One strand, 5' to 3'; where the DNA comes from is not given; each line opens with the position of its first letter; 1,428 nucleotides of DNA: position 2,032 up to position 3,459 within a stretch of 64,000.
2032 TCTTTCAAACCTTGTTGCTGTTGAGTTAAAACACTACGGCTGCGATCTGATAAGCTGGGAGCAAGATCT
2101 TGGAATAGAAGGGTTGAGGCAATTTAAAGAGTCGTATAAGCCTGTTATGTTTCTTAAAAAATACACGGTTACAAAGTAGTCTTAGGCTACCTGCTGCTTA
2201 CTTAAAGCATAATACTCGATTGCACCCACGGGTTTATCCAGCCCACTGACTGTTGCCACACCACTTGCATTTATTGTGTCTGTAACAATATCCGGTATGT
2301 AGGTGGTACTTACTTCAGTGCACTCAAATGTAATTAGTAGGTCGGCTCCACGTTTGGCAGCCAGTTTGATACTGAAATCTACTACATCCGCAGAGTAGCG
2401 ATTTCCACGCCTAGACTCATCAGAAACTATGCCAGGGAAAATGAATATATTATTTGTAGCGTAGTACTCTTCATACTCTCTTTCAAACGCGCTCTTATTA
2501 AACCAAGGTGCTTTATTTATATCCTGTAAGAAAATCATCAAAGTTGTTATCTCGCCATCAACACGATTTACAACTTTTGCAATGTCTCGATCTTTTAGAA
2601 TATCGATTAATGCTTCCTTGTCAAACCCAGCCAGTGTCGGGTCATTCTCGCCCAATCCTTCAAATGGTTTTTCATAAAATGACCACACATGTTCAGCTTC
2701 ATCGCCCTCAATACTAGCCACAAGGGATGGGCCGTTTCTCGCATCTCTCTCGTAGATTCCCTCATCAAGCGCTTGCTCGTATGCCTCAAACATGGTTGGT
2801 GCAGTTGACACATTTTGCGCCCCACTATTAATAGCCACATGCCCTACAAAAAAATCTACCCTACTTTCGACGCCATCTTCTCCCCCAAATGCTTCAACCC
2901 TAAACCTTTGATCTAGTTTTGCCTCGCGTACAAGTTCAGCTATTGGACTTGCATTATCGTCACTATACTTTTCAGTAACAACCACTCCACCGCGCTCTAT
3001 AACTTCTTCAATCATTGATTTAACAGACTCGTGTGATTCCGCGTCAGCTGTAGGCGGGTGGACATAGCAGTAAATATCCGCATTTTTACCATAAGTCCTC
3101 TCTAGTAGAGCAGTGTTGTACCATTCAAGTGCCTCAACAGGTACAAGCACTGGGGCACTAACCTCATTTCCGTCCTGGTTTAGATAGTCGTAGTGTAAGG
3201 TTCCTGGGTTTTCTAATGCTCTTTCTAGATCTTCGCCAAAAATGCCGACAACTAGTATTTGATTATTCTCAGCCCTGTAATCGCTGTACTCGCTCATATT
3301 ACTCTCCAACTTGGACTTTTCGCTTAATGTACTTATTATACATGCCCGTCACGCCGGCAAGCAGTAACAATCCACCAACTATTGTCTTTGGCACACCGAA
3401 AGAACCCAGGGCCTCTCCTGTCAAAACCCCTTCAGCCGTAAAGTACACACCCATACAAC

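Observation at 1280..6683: Cluster of two stand-alone DUF2156 (MprF C-terminal-like) genes, a PLP decarboxylase, a membrane protein and a possible GNAT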

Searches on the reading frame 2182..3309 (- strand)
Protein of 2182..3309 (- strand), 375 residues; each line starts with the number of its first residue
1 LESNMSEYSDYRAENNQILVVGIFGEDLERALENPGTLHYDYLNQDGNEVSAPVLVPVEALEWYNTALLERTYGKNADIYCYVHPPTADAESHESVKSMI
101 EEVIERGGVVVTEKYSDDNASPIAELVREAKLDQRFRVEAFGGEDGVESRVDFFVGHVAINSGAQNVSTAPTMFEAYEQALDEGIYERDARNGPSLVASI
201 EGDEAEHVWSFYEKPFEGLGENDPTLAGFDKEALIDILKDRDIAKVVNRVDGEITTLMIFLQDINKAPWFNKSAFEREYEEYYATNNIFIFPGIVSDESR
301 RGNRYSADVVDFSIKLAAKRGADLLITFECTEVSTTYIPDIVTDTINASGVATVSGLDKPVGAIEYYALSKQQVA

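Call 3: search_protein_families(library=pfam, proteins=[window:2182-3309:-], max_evalue=1)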
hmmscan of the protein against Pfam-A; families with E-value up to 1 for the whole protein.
window:2182-3309:- (375 aa): 1 family
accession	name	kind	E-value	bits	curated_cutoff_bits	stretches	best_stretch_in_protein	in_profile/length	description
PF16754.10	Pesticin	-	0.18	12.1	25.8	1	323-358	5-41/156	Bacterial toxin homologue of phage lysozyme, C-term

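Call 4: search_protein_families(library=ncbifam, proteins=[window:2182-3309:-], max_evalue=1)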
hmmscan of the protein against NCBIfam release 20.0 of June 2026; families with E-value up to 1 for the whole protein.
window:2182-3309:- (375 aa): 0 families

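Call 8: search_solved_structures(query=window:2182-3309:-, max_evalue=10)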
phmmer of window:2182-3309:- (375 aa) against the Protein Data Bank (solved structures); distinct sequences matched with E-value up to 10: 5.
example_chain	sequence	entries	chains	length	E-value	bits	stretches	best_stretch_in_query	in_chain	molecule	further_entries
6fzv_D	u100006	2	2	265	0.12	14.8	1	274-329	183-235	Procollagen C-endopeptidase enhancer 1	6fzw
9en2_A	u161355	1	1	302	0.16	14.4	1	274-329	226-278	Procollagen C-endopeptidase enhancer 1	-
3nr7_A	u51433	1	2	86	0.7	12.3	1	87-138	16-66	DNA-binding protein H-NS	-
1l0o_C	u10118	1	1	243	0.93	11.9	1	243-299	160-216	sigma factor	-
6mrs_A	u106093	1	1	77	0.96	11.8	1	93-158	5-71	Peak6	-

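Call 14: find_homologous_proteins(query=window:2182-3297:-, max_evalue=0.001)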
Query window:2182-3297:- (371 aa): 37 proteins with E <= 0.001 among 4004 candidates.
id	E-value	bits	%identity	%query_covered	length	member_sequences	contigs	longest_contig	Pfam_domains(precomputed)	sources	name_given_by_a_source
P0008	8.6e-243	823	100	100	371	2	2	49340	-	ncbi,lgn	-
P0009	3.5e-131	456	54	99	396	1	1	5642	-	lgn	-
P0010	1.5e-128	447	54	99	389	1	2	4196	-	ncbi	-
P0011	5.4e-127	442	53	99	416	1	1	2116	-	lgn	-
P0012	1.4e-126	441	55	98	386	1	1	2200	-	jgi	jgi:hypothetical protein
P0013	7.2e-126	438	53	98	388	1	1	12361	-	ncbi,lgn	-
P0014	2.6e-125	436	53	98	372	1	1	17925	-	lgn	-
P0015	4.1e-121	423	53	98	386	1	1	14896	-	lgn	-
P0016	4.2e-121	423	53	98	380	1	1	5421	-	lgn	-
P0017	6.0e-119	416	50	98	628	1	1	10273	-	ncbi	-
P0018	6.3e-119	415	52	98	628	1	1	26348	-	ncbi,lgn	-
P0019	8.0e-118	412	49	98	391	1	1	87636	-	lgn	-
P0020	3.5e-115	403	50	98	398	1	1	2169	-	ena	-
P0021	2.1e-114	401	50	98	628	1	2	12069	-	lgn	-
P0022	6.4e-112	392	47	100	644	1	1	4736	-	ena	-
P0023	1.6e-102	362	45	98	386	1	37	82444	-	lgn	-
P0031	3.7e-91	324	42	99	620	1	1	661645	-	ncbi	-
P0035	9.8e-88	313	40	98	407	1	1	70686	-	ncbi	-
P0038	5.9e-84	300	40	99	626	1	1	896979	-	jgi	jgi:hypothetical protein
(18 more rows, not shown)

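Call 15: find_encoding_contigs(protein=P0031, flank=8000, max_places=2)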
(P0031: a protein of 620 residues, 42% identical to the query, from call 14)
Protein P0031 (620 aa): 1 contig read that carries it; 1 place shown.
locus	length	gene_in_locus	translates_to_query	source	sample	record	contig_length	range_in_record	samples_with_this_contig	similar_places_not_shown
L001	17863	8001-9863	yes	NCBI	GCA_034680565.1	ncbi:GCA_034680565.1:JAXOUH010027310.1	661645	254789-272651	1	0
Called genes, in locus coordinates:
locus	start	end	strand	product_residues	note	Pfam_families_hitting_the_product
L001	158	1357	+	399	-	PF07992:Pyr_redox_2, PF13454:NAD_binding_9 (faint), PF00070:Pyr_redox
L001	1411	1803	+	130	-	PF07963:N_methyl (weak)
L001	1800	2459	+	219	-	-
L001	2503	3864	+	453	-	-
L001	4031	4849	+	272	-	-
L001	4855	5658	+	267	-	PF00763:THF_DHG_CYH, PF02882:THF_DHG_CYH_C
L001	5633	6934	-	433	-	PF08245:Mur_ligase_M, PF02875:Mur_ligase_C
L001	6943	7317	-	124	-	PF00072:Response_reg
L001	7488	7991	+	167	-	PF01862:PvlArgDC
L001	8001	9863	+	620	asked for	-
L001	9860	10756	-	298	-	PF09924:LPG_synthase_C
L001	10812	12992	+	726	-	PF16927:HisKA_7TM, PF00512:HisKA, PF02518:HATPase_c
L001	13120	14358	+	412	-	-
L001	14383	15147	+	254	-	-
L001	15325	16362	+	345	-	-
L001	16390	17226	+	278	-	-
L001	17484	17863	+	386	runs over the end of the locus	PF00278:Orn_DAP_Arg_deC, PF02784:Orn_Arg_deC_N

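Call 16: find_encoding_contigs(protein=P0038, flank=8000, max_places=2)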
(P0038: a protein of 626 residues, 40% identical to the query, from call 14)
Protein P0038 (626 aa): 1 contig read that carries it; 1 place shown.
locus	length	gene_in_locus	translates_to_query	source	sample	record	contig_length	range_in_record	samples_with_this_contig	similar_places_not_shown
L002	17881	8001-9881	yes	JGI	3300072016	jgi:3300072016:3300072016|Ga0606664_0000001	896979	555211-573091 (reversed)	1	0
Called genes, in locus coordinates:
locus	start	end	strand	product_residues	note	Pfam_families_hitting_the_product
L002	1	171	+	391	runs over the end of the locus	PF19985:DUF6421 (weak)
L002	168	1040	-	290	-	PF00763:THF_DHG_CYH, PF02882:THF_DHG_CYH_C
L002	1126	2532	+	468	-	PF08245:Mur_ligase_M, PF27239:FOL3_C, PF02875:Mur_ligase_C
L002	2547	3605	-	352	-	PF01808:AICARFT_IMPCHas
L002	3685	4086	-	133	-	PF14018:DUF4234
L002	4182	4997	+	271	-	PF00763:THF_DHG_CYH, PF02882:THF_DHG_CYH_C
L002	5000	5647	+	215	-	PF01177:Asp_Glu_race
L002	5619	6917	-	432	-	PF08245:Mur_ligase_M, PF02875:Mur_ligase_C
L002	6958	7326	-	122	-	PF00072:Response_reg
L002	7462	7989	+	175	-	PF01862:PvlArgDC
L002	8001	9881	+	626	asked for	-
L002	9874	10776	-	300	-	PF09924:LPG_synthase_C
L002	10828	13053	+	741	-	PF16927:HisKA_7TM, PF00512:HisKA, PF02518:HATPase_c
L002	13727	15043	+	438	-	-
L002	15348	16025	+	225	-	-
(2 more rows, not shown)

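Call 17: find_encoding_contigs(protein=P0019, flank=8000, max_places=2)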
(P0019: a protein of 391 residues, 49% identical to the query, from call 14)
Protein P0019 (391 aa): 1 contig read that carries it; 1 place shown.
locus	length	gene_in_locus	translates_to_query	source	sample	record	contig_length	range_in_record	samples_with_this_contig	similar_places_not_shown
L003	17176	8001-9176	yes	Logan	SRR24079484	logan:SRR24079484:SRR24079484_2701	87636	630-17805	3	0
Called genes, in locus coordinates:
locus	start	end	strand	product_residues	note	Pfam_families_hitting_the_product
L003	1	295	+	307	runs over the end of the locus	?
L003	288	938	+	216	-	PF01177:Asp_Glu_race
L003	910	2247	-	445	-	PF08245:Mur_ligase_M, PF02875:Mur_ligase_C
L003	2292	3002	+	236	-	-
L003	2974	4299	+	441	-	PF01909:NTP_transf_2 (weak)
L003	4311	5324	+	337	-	PF00753:Lactamase_B, PF23023:Anti-Pycsar_Apyc1, PF12706:Lactamase_B_2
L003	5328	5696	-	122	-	PF00072:Response_reg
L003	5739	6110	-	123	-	PF00072:Response_reg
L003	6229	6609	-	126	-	PF00072:Response_reg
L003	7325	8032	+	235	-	-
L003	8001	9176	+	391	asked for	-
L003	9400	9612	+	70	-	-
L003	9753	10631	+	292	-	-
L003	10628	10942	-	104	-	-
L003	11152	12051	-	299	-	PF09924:LPG_synthase_C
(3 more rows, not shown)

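Call 32: find_encoding_contigs(protein=P0035, flank=8000, max_places=1)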
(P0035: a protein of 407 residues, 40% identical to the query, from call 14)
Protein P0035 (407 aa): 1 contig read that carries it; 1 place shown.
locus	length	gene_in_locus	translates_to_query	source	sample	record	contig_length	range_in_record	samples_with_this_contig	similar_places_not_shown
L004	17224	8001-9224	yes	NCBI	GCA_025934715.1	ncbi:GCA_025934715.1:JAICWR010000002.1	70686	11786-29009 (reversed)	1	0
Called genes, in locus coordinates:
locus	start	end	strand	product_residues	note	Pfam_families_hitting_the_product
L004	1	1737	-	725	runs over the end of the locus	PF06197:DUF998, PF09924:LPG_synthase_C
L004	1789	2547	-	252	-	PF01996:F420_ligase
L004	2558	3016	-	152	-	PF01812:5-FTHF_cyc-lig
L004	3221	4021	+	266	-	PF00763:THF_DHG_CYH, PF02882:THF_DHG_CYH_C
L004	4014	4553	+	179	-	PF00156:Pribosyltran (weak)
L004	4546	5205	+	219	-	PF01177:Asp_Glu_race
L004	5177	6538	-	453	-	PF08245:Mur_ligase_M, PF02875:Mur_ligase_C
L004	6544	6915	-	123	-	PF00072:Response_reg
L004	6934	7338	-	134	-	PF00072:Response_reg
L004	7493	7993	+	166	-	PF01862:PvlArgDC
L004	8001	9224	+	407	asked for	-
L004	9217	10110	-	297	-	PF09924:LPG_synthase_C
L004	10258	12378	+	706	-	PF16927:HisKA_7TM, PF00512:HisKA, PF02518:HATPase_c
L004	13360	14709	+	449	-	-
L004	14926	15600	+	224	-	-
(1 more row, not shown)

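Call 33: find_encoding_contigs(protein=P0023, flank=8000, max_places=1)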
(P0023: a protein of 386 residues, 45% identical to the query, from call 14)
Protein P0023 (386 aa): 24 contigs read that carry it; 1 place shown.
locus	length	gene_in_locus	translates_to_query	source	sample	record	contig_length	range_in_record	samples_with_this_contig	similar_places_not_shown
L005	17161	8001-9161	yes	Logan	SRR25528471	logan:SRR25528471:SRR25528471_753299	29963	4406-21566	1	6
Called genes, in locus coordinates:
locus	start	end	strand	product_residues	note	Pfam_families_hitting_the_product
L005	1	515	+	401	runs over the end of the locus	PF09587:PGA_cap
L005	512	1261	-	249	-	PF02557:VanY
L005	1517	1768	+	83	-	PF01725:Ham1p_like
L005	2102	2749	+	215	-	PF00702:Hydrolase, PF13419:HAD_2, PF13242:Hydrolase_like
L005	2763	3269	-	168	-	-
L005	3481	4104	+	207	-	PF00303:Thymidylat_synt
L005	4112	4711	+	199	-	-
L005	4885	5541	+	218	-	PF00625:Guanylate_kin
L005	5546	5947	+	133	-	-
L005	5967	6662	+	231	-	PF00925:GTP_cyclohydro2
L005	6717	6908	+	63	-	-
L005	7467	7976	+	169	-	PF01862:PvlArgDC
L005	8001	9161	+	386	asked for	-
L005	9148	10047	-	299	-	PF09924:LPG_synthase_C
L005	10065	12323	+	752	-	PF16927:HisKA_7TM, PF00512:HisKA, PF02518:HATPase_c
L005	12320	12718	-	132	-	PF00072:Response_reg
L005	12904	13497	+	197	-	PF18936:DUF5684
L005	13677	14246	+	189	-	PF00929:RNase_T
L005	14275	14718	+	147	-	-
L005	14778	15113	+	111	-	PF04237:YjbR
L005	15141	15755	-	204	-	PF13628:DUF4142 (weak)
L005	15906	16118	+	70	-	-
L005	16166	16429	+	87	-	-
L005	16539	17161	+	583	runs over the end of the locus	PF01807:Zn_ribbon_DnaG, PF08275:DNAG_N, PF01751:Toprim, PF13155:Toprim_2, PF13362:Toprim_3 (weak), PF13662:Toprim_4, PF10410:DnaB_bind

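Call 34: find_encoding_contigs(protein=P0018, flank=8000, max_places=1)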
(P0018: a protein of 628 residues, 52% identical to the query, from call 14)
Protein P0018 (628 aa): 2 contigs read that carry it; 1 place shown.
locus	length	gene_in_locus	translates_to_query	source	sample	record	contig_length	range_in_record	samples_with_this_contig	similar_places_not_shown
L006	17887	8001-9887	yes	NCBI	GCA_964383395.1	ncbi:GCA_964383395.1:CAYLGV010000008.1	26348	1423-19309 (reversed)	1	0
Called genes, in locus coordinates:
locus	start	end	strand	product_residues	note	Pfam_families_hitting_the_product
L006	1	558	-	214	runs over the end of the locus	-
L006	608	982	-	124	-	-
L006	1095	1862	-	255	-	PF01048:PNP_UDP_1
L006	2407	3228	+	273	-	PF00763:THF_DHG_CYH, PF02882:THF_DHG_CYH_C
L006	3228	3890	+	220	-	PF01177:Asp_Glu_race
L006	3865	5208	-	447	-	PF08245:Mur_ligase_M, PF02875:Mur_ligase_C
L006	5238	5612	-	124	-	PF00072:Response_reg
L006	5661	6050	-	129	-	PF00072:Response_reg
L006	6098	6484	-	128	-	PF00072:Response_reg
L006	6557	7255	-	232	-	PF02578:Cu-oxidase_4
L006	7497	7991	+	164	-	PF01862:PvlArgDC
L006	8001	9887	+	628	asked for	-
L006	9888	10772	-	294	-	PF09924:LPG_synthase_C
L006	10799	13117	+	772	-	PF16927:HisKA_7TM, PF00512:HisKA, PF02518:HATPase_c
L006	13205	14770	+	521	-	PF04203:Sortase (weak)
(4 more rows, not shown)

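Call 35: predict_structure(alignment_id=A1)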
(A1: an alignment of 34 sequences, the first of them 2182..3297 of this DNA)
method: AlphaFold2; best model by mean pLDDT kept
length: 371 residues; sequences in the alignment: 34
mean_pLDDT: 91.2   pTM: 0.87
mean pLDDT of the five models: 91.2, 91.0, 90.4, 90.0, 89.7
residues with pLDDT >= 90: 275; 70-90: 86; 50-70: 9; < 50: 1
segments of 3 or more residues with pLDDT < 50: none
pLDDT, mean of each block of 10 residues (from residue 1): 86 94 94 94 91 95 93 96 92 97 96 95 90 87 89 84 90 95 92 95 92 79 89 93 94 91 92 96 86 77 90 93 91 89 92 96 91 48
secondary structure, 60 per line:
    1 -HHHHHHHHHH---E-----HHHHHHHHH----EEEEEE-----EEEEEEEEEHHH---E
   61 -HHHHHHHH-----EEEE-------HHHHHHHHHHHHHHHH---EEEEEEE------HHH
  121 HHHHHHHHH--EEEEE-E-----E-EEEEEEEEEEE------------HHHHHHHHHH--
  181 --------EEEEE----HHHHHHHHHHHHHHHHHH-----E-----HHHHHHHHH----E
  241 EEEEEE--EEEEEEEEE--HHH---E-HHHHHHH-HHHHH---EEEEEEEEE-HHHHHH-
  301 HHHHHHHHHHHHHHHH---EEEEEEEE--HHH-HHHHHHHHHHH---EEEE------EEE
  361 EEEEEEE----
elements in order: H2-11 H21-29 E34-39 E45-53 H62-69 E75-78 H86-101 E105-111 H118-129 E132-136 E146-156 H169-178 E189-193 H198-215 H227-235 E240-246 E249-257 H268-274 H276-280 E284-292 H294-299 H301-316 E320-327 H334-344 E348-351 E358-367

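Call 37: fold_search(model_id=the predicted structure, library=pdb)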
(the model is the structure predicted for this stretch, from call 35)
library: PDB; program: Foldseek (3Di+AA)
matches with E <= 10: 812; with E <= 0.001: 103
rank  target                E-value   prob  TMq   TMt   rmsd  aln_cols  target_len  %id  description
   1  3frm_C                2.8e-07  1.00  0.33  0.43   8.2       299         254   11  The crystal structure of a functionally unknown conserved protein from Staphylococcus epidermidis ATCC 12228. (released 2009-01-27)
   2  3frm_D                9.7e-07  1.00  0.30  0.40   8.6       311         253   10  The crystal structure of a functionally unknown conserved protein from Staphylococcus epidermidis ATCC 12228. (released 2009-01-27)
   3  6gnv                  9.7e-07  1.00  0.36  0.33  12.0       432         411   12  Crystal Structure of Leishmania major N-Myristoyltransferase (NMT) With Bound Myristoyl-CoA and a isopropyl methyl indol (released 2018-10-10)
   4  7q3a_B                1.9e-06  1.00  0.43  0.46   8.0       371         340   10  Crystal structure of MAB_4324 a tandem repeat GNAT from Mycobacterium abscessus (released 2022-05-04)
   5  3ec4_B                1.9e-06  1.00  0.31  0.45   7.4       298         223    9  Crystal structure of Putative Acetyltransferase from the GNAT family (YP_497011.1) from NOVOSPHINGOBIUM AROMATICIVORAN (released 2008-09-09)
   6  7wx7                  1.9e-06  1.00  0.37  0.45  10.5       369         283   10  complex of a legionella acetyltransferase VipF and COA/ACO (released 2023-02-22)
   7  6wqc                  2.6e-06  1.00  0.38  0.45  10.1       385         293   10  Crystal structure of VipF from Legionella hackeliae in complex with CoA (released 2021-11-10)
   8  8fi4                  2.9e-06  1.00  0.36  0.33  12.1       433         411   11  Crystal Structure of Glycylpeptide N-tetradecanoyltransferase (N-myristoyl transferase) (NMT) from Leishmania major Frie (released 2022-12-28)
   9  7q3a_A                3.1e-06  1.00  0.43  0.46   8.1       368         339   10  Crystal structure of MAB_4324 a tandem repeat GNAT from Mycobacterium abscessus (released 2022-05-04)
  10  6wqb                  3.1e-06  1.00  0.37  0.45   9.6       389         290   10  Crystal structure of VipF from Legionella hackeliae in complex with acetyl-CoA (released 2021-11-10)
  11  2hqy_B                3.7e-06  1.00  0.29  0.34  10.4       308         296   14  Crystal Structure of Conserved Protein of Unknown Function from Bacteroides thetaiotaomicron VPI-5482 (released 2006-09-19)
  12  5vrv_A                3.7e-06  1.00  0.32  0.35  10.8       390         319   12  2.05 Angstrom Resolution Crystal Structure of C-terminal Domain (DUF2156) of Putative Lysylphosphatidylglycerol Synthe (released 2017-05-24)
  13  2wuu                  3.7e-06  1.00  0.36  0.34  11.5       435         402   11  Structure of N-myristoyltransferase from L. donovani (released 2009-12-01)
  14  7b3a                  3.7e-06  1.00  0.31  0.38  10.7       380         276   10  Crystal structure of PamZ (released 2021-11-10)
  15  3ec4_A                4.0e-06  1.00  0.31  0.45   9.4       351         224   10  Crystal structure of Putative Acetyltransferase from the GNAT family (YP_497011.1) from NOVOSPHINGOBIUM AROMATICIVORAN (released 2008-09-09)
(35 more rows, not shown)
